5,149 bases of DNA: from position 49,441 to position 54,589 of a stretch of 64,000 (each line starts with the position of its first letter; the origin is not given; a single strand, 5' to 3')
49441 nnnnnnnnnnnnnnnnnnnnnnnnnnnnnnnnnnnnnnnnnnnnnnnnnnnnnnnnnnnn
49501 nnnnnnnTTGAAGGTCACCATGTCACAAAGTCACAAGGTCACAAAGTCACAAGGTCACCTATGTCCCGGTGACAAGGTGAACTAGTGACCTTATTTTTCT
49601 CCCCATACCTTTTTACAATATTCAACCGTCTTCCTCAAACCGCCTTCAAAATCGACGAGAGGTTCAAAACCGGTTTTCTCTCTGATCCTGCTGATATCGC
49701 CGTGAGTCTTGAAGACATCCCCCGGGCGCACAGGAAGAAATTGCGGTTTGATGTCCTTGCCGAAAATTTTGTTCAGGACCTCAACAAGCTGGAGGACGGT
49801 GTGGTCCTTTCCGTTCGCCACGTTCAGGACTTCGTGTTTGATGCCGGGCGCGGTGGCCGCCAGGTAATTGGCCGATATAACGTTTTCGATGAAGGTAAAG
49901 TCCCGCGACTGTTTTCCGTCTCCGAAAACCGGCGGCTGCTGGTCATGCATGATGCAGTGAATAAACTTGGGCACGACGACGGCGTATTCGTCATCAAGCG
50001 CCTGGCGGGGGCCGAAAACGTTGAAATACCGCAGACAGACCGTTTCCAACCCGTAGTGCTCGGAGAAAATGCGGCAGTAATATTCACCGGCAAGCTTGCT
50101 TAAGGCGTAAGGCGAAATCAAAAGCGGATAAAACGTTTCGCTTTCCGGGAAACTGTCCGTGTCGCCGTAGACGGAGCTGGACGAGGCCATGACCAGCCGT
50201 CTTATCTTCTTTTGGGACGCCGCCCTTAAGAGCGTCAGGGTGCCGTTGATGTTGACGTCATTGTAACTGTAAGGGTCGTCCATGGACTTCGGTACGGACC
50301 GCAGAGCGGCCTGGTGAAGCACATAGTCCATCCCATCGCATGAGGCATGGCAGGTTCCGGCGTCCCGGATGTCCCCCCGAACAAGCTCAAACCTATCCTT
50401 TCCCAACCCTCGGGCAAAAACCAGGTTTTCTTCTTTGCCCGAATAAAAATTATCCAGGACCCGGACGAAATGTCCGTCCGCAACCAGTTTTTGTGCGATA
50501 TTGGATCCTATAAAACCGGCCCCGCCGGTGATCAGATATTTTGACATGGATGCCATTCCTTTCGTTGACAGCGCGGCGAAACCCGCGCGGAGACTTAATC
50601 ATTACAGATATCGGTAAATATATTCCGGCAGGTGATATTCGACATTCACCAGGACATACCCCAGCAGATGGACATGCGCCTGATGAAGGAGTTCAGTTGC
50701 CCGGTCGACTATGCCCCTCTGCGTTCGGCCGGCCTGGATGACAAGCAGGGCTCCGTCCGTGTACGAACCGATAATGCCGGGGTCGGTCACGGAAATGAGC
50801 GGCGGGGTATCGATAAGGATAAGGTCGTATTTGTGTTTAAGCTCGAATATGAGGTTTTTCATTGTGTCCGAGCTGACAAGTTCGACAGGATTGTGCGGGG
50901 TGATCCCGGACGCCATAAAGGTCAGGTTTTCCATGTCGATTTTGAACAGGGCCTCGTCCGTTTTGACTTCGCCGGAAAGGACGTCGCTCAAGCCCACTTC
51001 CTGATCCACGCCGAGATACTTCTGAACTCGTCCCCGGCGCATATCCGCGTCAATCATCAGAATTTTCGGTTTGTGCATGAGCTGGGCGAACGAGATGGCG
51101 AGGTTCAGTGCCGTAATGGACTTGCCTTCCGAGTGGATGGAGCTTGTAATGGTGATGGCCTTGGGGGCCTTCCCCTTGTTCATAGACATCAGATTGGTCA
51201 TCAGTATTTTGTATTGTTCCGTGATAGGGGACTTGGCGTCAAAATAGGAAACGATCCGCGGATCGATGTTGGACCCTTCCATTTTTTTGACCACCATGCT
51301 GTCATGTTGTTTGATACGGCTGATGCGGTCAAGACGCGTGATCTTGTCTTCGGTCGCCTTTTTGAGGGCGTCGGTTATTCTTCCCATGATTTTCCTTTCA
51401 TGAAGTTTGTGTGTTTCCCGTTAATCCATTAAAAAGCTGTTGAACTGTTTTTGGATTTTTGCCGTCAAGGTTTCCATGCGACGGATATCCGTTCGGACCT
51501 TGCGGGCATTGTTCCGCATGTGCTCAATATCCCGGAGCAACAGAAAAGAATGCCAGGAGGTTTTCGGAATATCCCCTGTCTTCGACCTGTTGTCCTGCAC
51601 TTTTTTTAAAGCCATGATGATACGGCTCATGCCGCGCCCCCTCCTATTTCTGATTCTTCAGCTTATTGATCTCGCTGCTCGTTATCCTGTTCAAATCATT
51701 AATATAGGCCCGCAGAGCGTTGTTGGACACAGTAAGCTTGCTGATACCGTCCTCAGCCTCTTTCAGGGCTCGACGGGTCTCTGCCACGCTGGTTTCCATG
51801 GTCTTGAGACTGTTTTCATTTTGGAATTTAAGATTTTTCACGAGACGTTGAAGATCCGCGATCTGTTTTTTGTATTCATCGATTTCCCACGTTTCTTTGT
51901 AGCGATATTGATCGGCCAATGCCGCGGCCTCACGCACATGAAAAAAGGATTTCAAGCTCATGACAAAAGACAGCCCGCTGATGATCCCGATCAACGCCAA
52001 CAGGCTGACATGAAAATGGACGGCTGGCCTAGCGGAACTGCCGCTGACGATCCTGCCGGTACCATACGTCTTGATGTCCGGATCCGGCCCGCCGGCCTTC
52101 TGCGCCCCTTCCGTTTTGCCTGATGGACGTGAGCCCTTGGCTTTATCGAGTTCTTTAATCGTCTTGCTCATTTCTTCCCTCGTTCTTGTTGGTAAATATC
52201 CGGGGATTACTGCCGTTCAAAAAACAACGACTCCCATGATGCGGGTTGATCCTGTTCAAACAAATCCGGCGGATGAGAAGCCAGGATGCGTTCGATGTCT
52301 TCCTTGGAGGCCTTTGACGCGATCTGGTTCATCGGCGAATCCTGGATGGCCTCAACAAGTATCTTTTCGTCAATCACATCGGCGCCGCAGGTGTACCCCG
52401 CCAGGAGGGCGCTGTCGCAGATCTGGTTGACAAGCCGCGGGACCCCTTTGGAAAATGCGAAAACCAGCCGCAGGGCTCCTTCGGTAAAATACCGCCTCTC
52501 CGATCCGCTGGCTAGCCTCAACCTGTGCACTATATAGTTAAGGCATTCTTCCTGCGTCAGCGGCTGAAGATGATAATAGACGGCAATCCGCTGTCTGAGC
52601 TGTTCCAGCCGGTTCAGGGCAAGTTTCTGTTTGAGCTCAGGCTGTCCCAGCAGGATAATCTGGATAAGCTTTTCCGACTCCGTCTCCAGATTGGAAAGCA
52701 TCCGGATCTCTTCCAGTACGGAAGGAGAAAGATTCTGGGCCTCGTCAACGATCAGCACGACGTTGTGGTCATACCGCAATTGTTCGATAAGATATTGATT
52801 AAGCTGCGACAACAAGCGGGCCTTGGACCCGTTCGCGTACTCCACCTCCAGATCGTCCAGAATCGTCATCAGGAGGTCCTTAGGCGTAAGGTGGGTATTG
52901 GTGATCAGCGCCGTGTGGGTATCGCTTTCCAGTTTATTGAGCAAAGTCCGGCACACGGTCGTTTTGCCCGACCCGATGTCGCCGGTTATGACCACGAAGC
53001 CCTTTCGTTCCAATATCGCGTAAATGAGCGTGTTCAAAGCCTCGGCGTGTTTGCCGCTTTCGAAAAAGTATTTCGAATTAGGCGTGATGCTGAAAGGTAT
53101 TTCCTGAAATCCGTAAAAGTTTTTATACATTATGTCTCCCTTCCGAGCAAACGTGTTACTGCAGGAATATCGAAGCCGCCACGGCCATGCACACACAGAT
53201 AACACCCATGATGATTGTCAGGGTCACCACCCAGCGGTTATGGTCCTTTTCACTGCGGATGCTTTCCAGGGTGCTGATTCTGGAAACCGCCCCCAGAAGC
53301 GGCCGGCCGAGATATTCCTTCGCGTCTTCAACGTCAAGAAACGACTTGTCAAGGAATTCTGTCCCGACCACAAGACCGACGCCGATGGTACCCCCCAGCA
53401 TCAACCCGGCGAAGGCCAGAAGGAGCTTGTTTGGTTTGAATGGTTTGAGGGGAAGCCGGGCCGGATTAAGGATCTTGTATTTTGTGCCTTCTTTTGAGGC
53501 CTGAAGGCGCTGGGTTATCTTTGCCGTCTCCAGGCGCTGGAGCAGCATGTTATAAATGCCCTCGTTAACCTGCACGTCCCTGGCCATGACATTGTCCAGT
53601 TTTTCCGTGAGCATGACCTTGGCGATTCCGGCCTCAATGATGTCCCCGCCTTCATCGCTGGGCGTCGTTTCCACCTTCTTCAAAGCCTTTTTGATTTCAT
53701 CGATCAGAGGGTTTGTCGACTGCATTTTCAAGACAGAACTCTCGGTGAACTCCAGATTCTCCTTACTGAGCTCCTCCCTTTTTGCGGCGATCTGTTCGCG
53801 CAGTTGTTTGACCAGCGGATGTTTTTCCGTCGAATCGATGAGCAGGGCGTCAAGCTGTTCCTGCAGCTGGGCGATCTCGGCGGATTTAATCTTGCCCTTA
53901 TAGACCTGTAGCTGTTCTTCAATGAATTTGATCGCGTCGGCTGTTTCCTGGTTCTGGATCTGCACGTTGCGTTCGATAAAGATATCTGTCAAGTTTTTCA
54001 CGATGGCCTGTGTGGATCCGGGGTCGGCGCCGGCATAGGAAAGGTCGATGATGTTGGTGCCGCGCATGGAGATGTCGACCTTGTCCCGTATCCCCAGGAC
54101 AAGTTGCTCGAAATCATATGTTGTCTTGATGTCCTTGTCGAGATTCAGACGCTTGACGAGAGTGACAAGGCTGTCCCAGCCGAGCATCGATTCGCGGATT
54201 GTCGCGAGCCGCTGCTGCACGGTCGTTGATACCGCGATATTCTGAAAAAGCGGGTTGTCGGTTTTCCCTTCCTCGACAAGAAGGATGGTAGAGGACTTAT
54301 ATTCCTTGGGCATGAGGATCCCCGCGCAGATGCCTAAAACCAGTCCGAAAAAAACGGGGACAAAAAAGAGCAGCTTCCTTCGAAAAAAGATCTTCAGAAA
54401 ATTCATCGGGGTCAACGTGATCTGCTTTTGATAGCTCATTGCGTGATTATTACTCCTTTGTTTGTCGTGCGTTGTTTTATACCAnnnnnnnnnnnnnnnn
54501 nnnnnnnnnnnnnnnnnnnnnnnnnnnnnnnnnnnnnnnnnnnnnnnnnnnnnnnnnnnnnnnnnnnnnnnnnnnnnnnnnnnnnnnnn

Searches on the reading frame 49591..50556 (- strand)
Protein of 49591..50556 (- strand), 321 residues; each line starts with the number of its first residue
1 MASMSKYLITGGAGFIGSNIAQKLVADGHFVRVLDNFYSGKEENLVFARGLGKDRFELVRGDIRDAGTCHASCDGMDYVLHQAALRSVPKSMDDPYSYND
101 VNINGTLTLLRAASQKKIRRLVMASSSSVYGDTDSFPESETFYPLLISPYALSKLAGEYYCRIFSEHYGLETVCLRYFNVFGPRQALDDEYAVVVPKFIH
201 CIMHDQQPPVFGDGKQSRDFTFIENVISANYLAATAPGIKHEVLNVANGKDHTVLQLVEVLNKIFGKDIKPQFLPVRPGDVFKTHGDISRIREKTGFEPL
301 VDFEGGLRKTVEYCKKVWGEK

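Call 43: search_protein_families(library=pfam, proteins=[window:49591-50556:-], max_evalue=0.001)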
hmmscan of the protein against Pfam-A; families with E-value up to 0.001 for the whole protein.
window:49591-50556:- (321 aa): 8 families
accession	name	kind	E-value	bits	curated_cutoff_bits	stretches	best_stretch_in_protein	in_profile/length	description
PF01370.27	Epimerase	-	1.5e-56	192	20.9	1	8-247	2-240/240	NAD dependent epimerase/dehydratase family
PF16363.11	GDP_Man_Dehyd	-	6.2e-53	180.8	27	1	8-310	1-332/332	GDP-mannose 4,6 dehydratase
PF01073.25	3Beta_HSD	-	2.9e-27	95.9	22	1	8-236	1-231/280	3-beta hydroxysteroid dehydrogenase/isomerase family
PF02719.21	Polysacc_synt_2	-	1.8e-15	57.3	20.2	1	8-280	2-267/293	Polysaccharide biosynthesis protein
PF07993.18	NAD_binding_4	-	1e-09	38.4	20.1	1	9-228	1-256/258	Male sterility protein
PF13460.12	NAD_binding_10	-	1.1e-08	35.6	27.2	1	11-156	1-126/184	NAD(P)H-binding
PF04321.23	RmlD_sub_bind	-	3.2e-08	33.4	27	1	7-182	3-153/287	RmlD substrate binding domain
PF08659.16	KR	-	0.00068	20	22.6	0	6-28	2-24/180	KR domain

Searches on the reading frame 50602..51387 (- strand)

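Call 43: search_protein_families(library=pfam, proteins=[window:50602-51387:-], max_evalue=0.001)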
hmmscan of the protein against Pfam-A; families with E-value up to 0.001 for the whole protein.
window:50602-51387:- (261 aa): 2 families
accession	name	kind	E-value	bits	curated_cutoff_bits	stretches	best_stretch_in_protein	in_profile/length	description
PF13614.12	AAA_31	-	3e-11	44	27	1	86-201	12-132/177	AAA domain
PF10609.15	ParA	-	1.6e-06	28.2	27.1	1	77-250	5-175/246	NUBPL iron-transfer P-loop NTPase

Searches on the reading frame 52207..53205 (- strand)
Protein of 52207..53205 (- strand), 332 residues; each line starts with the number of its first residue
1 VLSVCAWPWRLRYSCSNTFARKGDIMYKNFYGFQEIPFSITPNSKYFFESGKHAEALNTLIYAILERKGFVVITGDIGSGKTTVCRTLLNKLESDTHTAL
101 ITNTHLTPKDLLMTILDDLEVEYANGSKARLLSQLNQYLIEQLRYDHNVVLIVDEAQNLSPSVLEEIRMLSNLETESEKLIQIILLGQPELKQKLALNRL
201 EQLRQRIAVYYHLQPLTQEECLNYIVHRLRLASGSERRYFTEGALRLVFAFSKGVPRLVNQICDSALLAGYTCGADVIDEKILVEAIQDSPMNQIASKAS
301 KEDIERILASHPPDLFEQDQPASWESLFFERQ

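Call 43: search_protein_families(library=pfam, proteins=[window:52207-53205:-], max_evalue=0.001)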
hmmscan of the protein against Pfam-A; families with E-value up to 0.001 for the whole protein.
window:52207-53205:- (332 aa): 19 families
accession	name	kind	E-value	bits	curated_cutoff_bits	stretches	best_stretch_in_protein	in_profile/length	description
PF13401.12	AAA_22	-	6.8e-32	111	27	1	67-195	4-130/130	AAA domain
PF13191.12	AAA_16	-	2.7e-12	48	32.6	1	52-177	7-162/167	AAA ATPase domain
PF13173.12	AAA_14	-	1.9e-07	31.6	27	1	70-222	4-129/129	AAA domain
PF20720.3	nSTAND3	-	7.1e-07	29.5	27.2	1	62-99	11-48/155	Novel STAND NTPase 3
PF09848.15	SLFN-g3_helicase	-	1.8e-06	27.9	24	1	70-161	3-93/354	Schlafen group 3, DNA/RNA helicase domain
PF20703.3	nSTAND1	-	3.1e-05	24.2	27.1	1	57-229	23-200/379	Novel STAND NTPase 1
PF01637.24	ATPase_2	-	3.2e-05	24.3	33.2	1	66-191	18-159/225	ATPase domain predominantly from Archaea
PF05621.17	TniB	-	4.2e-05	23.5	22.4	1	69-208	36-180/189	Bacterial TniB protein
PF02492.25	cobW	-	5.7e-05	23.2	20.7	1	71-104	3-36/180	CobW/HypB/UreG, nucleotide-binding domain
PF13604.12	AAA_30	-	0.00013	22.2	27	1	63-177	12-116/191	AAA domain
PF13245.12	AAA_19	-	0.00014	22.5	25.1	1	68-181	11-121/134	AAA domain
PF02367.23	TsaE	-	0.00025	21.4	26.6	1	53-95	6-48/128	Threonylcarbamoyl adenosine biosynthesis protein TsaE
PF00437.27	T2SSE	-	0.00027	20.2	24.9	1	51-98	125-172/370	Type II/IV secretion system protein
PF14532.12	Sigma54_activ_2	-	0.00029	21.5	25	0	53-200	6-120/138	Sigma-54 interaction domain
PF07728.20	AAA_5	-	0.00032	21.2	22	1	71-172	2-91/139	AAA domain (dynein-related subfamily)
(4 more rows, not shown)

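Call 46: search_protein_families(library=ncbifam, proteins=[window:52207-53205:-], max_evalue=0.01)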
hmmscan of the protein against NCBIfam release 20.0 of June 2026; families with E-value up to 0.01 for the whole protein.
window:52207-53205:- (332 aa): 20 families
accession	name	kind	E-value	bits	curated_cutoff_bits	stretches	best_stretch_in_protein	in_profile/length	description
TIGR03015.1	pepcterm_ATPase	hypoth_equivalog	4.3e-87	292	324.5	1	26-289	1-265/269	XrtA/PEP-CTERM system-associated ATPase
NF041000.1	ATPase_ComGA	equivalog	0.0001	21.4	300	1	60-102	119-162/267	competence type IV pilus ATPase ComGA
TIGR03819.1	heli_sec_ATPase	hypoth_equivalog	0.00012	21.3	373.15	1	48-103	158-213/340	TadA family conjugal transfer-associated ATPase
TIGR00150.1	T6A_YjeE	equivalog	0.00029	20.7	60.1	1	58-95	12-49/135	tRNA (adenosine(37)-N6)-threonylcarbamoyltransferase complex ATPase subunit type 1 TsaE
TIGR01420.1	pilT_fam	subfamily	0.00046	19.5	319.1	1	59-102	113-156/343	PilT/PilU family type 4a pilus ATPase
TIGR02533.1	type_II_gspE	equivalog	0.00049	18.9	630.25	1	51-99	226-274/486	type II secretion system ATPase GspE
TIGR02782.1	TrbB_P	equivalog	0.00053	19.4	304.55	1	55-95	124-163/303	P-type conjugative transfer ATPase TrbB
TIGR04520.1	ECF_ATPase_1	equivalog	0.0013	18.2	315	1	46-116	8-76/269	energy-coupling factor transporter ATPase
NF047389.1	ATPase_Sll1717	subfamily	0.0015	17.7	75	1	62-205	24-176/454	P-loop ATPase, Sll1717 family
TIGR02538.1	type_IV_pilB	equivalog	0.0021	16.7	675.65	1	55-97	303-345/564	type IV-A pilus assembly ATPase PilB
TIGR02928.1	TIGR02928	subfamily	0.0026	16.7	181.3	1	71-186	43-173/366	orc1/cdc6 family replication initiation protein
TIGR02788.1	VirB11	equivalog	0.0038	16.3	249.95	1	53-101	130-177/308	P-type DNA transfer ATPase VirB11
NF053861.1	DS8_antiphage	equivalog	0.004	14.9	790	1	60-182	363-478/994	anti-phage protein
TIGR02673.1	FtsE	equivalog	0.0045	16.7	264.85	0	52-106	13-66/214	cell division ATP-binding protein FtsE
TIGR04521.1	ECF_ATPase_2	equivalog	0.0063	15.6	330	1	46-104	8-67/279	energy-coupling factor transporter ATPase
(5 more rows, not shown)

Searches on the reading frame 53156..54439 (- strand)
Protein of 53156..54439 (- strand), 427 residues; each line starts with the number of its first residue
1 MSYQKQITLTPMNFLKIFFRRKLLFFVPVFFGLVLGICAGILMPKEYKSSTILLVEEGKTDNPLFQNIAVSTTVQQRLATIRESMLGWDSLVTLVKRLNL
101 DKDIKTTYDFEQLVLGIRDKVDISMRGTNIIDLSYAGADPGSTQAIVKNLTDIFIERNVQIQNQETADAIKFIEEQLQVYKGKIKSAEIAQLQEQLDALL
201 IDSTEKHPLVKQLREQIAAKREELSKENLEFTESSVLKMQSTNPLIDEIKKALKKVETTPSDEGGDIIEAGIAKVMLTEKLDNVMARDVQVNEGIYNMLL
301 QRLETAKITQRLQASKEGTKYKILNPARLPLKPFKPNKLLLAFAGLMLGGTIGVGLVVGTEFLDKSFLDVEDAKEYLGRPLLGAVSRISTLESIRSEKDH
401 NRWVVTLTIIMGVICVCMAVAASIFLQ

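Call 43: search_protein_families(library=pfam, proteins=[window:53156-54439:-], max_evalue=0.001)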
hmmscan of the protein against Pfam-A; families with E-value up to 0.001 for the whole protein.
window:53156-54439:- (427 aa): 2 families
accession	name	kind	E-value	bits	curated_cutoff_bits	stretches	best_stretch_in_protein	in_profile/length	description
PF13807.11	GNVR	-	6.7e-11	42.4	27.7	1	285-358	9-78/82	G-rich domain on putative tyrosine kinase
PF02706.20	Wzz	-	7.7e-06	26.6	25.5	1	16-76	10-72/91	Chain length determinant protein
